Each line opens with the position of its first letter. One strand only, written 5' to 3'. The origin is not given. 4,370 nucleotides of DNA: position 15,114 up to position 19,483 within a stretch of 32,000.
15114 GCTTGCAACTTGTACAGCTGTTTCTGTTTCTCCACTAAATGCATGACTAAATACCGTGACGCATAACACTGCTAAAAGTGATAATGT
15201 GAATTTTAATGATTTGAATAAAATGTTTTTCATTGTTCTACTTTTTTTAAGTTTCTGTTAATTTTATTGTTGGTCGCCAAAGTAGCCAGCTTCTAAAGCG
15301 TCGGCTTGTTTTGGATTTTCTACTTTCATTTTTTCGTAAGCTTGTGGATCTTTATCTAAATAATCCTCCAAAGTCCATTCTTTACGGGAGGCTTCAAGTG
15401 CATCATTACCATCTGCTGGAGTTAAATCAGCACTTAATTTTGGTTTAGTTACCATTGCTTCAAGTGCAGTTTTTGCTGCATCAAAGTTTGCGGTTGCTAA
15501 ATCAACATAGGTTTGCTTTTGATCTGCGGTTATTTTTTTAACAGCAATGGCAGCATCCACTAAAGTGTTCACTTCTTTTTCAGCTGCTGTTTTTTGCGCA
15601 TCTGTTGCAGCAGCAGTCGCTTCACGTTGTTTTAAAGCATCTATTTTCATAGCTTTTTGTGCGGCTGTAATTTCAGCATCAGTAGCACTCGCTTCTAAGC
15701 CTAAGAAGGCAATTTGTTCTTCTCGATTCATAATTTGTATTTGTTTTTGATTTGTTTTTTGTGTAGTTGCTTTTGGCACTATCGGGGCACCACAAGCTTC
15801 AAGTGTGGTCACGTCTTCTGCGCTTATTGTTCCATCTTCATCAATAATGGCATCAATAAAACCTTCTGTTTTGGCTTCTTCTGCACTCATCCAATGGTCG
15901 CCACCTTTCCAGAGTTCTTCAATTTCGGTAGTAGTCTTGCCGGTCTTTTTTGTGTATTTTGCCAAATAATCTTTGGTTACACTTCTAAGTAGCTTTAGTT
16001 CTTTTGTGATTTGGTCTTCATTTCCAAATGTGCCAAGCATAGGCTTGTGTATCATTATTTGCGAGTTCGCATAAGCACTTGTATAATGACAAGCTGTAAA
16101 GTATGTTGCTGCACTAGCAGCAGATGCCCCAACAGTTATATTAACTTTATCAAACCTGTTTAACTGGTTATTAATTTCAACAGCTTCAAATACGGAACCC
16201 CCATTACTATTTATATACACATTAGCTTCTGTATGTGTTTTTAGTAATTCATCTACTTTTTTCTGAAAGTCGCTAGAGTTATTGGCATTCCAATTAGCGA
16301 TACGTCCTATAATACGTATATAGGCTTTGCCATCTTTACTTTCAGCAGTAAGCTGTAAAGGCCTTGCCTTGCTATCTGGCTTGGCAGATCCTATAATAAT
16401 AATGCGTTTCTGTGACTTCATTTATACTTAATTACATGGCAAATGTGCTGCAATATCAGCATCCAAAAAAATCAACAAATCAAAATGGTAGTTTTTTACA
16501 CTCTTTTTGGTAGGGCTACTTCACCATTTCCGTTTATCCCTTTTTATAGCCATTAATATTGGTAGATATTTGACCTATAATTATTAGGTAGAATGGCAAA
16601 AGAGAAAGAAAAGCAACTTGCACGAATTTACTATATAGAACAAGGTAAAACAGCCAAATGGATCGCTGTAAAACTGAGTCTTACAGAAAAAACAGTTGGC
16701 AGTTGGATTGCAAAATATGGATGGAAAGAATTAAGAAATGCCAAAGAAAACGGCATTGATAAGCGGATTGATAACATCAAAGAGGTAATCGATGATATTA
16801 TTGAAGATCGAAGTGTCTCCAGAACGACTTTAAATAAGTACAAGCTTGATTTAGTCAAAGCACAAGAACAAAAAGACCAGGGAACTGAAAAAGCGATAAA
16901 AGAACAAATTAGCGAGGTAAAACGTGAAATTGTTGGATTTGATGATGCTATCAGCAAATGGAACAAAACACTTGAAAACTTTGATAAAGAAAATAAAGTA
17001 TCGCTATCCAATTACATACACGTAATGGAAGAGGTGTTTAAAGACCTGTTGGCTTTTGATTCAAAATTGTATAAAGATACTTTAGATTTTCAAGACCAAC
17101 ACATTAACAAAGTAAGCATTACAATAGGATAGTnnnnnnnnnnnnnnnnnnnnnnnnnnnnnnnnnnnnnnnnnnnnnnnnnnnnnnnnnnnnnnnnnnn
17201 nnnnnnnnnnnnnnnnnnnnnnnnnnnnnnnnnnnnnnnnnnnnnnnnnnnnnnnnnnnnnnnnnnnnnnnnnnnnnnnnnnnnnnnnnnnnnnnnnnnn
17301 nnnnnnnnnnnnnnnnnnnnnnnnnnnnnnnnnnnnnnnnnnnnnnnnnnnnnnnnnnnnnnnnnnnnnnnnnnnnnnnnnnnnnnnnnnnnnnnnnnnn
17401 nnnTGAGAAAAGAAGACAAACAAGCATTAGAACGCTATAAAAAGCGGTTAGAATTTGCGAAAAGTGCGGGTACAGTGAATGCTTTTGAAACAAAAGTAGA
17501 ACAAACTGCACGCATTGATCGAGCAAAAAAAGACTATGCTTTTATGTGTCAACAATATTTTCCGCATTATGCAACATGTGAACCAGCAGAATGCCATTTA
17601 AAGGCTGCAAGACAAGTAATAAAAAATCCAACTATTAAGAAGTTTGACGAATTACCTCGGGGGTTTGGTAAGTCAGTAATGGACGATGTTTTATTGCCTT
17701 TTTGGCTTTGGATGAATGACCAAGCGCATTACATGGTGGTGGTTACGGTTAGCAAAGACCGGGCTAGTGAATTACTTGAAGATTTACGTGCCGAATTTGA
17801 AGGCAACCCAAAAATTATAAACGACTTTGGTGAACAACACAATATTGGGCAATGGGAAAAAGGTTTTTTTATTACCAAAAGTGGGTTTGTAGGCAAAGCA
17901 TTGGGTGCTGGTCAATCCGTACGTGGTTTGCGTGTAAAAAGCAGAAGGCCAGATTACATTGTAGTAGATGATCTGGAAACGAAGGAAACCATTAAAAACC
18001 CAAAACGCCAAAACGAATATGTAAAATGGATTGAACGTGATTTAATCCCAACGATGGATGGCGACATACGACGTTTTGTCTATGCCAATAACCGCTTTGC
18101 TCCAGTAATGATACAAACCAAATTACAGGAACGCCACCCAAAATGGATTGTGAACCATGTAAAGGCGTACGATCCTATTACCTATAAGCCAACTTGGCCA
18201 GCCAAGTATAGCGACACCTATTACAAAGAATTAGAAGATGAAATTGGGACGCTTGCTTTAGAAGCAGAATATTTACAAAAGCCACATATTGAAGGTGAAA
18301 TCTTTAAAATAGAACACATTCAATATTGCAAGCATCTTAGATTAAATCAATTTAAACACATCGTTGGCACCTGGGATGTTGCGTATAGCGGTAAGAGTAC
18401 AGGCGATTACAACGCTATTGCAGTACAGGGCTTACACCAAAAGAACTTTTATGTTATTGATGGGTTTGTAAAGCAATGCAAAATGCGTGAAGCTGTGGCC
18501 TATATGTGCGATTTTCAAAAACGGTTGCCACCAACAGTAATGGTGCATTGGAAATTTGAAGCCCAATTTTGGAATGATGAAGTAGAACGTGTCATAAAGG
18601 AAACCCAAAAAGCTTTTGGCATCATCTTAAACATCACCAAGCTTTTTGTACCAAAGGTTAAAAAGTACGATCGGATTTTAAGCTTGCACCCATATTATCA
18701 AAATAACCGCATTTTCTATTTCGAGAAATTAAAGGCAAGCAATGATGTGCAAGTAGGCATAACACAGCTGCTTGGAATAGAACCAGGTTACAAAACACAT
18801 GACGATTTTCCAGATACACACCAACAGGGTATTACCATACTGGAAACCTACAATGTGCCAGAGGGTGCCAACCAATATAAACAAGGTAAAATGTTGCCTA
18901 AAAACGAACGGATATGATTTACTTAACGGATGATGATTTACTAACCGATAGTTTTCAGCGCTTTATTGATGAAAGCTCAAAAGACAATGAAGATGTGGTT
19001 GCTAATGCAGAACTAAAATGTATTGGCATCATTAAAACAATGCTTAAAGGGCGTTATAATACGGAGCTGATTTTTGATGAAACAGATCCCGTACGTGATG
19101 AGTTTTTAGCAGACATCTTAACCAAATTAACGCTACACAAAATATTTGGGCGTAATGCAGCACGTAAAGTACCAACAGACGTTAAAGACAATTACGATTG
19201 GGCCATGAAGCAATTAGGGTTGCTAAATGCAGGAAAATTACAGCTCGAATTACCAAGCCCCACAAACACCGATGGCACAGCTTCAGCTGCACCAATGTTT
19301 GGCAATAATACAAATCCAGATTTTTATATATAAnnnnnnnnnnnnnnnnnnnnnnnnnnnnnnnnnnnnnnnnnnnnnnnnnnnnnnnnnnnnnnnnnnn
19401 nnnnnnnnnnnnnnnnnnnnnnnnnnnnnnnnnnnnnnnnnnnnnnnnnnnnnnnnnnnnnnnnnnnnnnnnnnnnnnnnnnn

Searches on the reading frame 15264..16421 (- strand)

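Call 40: search_protein_families(library=pfam, proteins=[window:15264-16421:-], max_evalue=0.01)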
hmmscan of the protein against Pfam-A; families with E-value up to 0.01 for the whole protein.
window:15264-16421:- (385 aa): 2 families
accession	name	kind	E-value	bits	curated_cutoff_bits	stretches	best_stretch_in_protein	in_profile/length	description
PF00574.28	CLP_protease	-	3.2e-23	83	20.2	1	61-195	44-181/182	Clp protease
PF10123.14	Mu-like_Pro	-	0.0015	18.6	25.2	1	217-361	140-286/330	Mu-like prophage I protein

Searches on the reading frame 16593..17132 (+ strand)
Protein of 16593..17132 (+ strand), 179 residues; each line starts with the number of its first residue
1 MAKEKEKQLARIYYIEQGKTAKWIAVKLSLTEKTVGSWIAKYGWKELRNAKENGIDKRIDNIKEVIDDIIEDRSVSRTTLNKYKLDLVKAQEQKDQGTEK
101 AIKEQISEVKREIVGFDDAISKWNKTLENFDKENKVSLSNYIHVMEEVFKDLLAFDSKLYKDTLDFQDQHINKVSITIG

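Call 40: search_protein_families(library=pfam, proteins=[window:16593-17132:+], max_evalue=0.01)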
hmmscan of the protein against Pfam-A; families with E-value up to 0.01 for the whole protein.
window:16593-17132:+ (179 aa): 5 families
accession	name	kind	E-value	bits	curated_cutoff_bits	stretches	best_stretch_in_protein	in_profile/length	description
PF06056.18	Terminase_5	-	0.0002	21.7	20.3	1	7-50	3-45/58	Putative ATPase subunit of terminase (gpP-like)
PF14493.12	HTH_40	-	0.00053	20.7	27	0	15-67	9-62/89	Helix-turn-helix domain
PF01348.27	Intron_maturas2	-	0.0015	19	20.8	0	4-59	65-121/140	Type II intron maturase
PF00196.25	GerE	-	0.003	17.6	23.5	1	14-39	13-38/57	Bacterial regulatory proteins, luxR family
PF13518.12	HTH_28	-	0.0043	17.5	25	1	13-42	8-36/52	Helix-turn-helix domain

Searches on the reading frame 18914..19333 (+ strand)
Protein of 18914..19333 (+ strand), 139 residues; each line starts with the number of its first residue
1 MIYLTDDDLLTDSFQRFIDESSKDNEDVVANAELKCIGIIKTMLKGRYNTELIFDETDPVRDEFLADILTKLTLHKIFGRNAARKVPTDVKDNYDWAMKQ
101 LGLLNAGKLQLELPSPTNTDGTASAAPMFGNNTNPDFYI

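Call 40: search_protein_families(library=pfam, proteins=[window:18914-19333:+], max_evalue=0.01)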
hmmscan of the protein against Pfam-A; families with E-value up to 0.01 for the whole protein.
window:18914-19333:+ (139 aa): 1 family
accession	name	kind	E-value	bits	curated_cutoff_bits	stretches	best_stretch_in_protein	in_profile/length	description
PF07030.17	Phage_Mu_Gp36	-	3.1e-09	37.5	24.7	1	15-122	17-116/124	Bacteriophage Mu, Gp36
